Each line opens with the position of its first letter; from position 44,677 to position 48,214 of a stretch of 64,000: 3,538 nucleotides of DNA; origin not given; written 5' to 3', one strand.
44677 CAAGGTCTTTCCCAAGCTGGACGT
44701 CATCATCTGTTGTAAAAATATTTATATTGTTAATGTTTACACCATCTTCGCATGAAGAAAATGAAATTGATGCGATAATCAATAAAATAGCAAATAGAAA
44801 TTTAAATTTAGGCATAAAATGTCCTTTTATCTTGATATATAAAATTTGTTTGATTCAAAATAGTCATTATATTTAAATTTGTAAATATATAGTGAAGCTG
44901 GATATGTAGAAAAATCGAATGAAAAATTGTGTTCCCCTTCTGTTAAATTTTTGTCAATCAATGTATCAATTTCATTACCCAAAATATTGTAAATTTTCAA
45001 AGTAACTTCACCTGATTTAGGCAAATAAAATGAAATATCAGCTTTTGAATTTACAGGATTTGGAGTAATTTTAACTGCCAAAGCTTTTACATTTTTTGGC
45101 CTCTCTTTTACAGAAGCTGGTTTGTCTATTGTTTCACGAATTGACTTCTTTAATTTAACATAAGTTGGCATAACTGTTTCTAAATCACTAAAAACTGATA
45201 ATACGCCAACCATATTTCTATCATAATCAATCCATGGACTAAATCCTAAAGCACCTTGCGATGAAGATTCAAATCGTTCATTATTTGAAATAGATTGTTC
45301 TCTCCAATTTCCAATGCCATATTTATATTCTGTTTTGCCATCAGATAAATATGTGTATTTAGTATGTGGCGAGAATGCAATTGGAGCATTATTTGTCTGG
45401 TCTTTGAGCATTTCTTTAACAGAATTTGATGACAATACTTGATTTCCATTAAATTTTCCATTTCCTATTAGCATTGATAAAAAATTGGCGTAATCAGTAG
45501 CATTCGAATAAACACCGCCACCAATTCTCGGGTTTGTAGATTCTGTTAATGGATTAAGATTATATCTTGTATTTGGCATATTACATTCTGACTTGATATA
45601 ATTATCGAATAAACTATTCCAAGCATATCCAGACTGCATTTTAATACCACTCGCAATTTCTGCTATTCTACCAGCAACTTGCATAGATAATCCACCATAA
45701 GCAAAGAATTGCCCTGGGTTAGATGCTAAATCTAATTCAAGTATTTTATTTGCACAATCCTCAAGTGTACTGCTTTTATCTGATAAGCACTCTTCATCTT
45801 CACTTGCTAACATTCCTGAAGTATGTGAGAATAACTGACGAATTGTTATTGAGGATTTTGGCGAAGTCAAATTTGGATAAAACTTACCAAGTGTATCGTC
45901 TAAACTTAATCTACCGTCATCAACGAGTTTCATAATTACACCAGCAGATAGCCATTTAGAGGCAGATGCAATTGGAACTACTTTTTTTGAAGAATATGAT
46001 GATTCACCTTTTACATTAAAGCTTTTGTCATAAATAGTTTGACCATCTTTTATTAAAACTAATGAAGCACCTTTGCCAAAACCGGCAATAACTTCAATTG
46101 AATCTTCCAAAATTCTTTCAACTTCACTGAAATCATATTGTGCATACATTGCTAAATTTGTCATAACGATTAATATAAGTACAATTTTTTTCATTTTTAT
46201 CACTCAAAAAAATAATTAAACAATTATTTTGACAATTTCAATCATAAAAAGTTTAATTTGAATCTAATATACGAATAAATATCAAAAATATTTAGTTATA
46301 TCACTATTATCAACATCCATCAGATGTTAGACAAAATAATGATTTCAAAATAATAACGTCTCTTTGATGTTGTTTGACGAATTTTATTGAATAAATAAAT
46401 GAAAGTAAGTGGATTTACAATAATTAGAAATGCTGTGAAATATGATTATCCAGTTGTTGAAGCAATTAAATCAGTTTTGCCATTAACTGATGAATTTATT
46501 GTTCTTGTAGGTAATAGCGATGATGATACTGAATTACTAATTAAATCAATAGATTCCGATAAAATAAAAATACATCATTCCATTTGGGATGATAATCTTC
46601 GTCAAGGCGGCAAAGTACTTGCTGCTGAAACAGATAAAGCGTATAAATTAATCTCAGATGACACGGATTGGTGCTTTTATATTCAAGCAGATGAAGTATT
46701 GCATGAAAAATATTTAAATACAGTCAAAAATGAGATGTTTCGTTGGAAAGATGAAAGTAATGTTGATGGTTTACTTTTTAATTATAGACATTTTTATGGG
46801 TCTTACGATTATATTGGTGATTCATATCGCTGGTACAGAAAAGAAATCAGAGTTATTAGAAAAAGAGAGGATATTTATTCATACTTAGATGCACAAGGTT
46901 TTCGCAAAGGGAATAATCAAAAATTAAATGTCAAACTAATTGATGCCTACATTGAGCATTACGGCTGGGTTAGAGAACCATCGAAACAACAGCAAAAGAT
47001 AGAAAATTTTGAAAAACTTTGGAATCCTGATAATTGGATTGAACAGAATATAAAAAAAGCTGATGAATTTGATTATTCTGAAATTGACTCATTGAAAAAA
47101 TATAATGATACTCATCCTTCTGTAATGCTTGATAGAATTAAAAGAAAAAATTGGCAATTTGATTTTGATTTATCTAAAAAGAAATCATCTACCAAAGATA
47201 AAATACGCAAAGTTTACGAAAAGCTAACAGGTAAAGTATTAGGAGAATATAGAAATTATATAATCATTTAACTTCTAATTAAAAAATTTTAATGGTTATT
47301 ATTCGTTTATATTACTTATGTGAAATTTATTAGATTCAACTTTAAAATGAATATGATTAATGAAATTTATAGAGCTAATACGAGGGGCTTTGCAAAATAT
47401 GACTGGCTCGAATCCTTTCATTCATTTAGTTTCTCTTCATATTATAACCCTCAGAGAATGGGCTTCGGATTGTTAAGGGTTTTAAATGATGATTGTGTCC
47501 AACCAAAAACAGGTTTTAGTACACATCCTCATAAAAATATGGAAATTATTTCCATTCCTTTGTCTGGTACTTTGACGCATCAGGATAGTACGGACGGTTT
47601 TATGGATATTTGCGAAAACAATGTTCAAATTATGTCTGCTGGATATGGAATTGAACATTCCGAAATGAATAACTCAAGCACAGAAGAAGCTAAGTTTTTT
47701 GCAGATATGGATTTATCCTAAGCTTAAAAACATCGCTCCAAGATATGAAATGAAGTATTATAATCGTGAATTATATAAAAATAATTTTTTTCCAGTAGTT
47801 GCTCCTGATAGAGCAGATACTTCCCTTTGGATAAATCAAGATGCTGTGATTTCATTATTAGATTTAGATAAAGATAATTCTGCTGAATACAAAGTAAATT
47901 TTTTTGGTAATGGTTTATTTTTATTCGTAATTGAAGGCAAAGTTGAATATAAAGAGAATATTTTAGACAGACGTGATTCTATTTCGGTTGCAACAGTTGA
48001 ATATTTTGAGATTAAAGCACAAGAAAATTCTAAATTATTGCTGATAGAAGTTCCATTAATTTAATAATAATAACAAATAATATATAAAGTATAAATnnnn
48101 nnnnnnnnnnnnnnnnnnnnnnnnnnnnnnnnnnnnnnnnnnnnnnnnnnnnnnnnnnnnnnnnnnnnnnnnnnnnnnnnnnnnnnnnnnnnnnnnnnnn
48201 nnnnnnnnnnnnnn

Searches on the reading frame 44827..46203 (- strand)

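Call 29: search_protein_families(library=ncbifam, proteins=[window:44827-46203:-], max_evalue=1e-10)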
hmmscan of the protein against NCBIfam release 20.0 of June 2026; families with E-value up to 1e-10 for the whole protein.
window:44827-46203:- (458 aa): 1 family
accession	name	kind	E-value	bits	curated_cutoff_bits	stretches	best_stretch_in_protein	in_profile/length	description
NF007943.0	PRK10662.1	equivalog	5.9e-11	41.6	266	0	44-218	51-228/380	D-alanyl-D-alanine-carboxypeptidase/endopeptidase AmpH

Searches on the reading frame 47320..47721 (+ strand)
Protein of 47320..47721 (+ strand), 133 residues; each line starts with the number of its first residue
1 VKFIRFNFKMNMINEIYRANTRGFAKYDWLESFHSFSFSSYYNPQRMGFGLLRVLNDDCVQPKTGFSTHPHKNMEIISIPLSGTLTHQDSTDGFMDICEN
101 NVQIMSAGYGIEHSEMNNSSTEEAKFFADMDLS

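Call 29: search_protein_families(library=ncbifam, proteins=[window:47320-47721:+], max_evalue=1e-10)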
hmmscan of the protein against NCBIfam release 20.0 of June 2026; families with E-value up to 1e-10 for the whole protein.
window:47320-47721:+ (133 aa): 0 families

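Call 36: search_protein_families(library=pfam, proteins=[window:47320-47721:+], max_evalue=0.001)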
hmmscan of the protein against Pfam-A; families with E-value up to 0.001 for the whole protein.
window:47320-47721:+ (133 aa): 1 family
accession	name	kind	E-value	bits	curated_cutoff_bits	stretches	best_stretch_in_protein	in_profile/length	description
PF02678.22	Pirin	-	5.1e-24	84.8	26.1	1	22-126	6-103/108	Pirin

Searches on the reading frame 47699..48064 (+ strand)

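Call 36: search_protein_families(library=pfam, proteins=[window:47699-48064:+], max_evalue=0.001)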
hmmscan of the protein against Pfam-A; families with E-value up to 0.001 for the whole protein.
window:47699-48064:+ (121 aa): 1 family
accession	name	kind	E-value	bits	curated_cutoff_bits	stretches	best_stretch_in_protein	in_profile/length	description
PF17954.7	Pirin_C_2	-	2.2e-21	76.3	22.9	1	33-118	2-86/86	Quercetinase C-terminal cupin domain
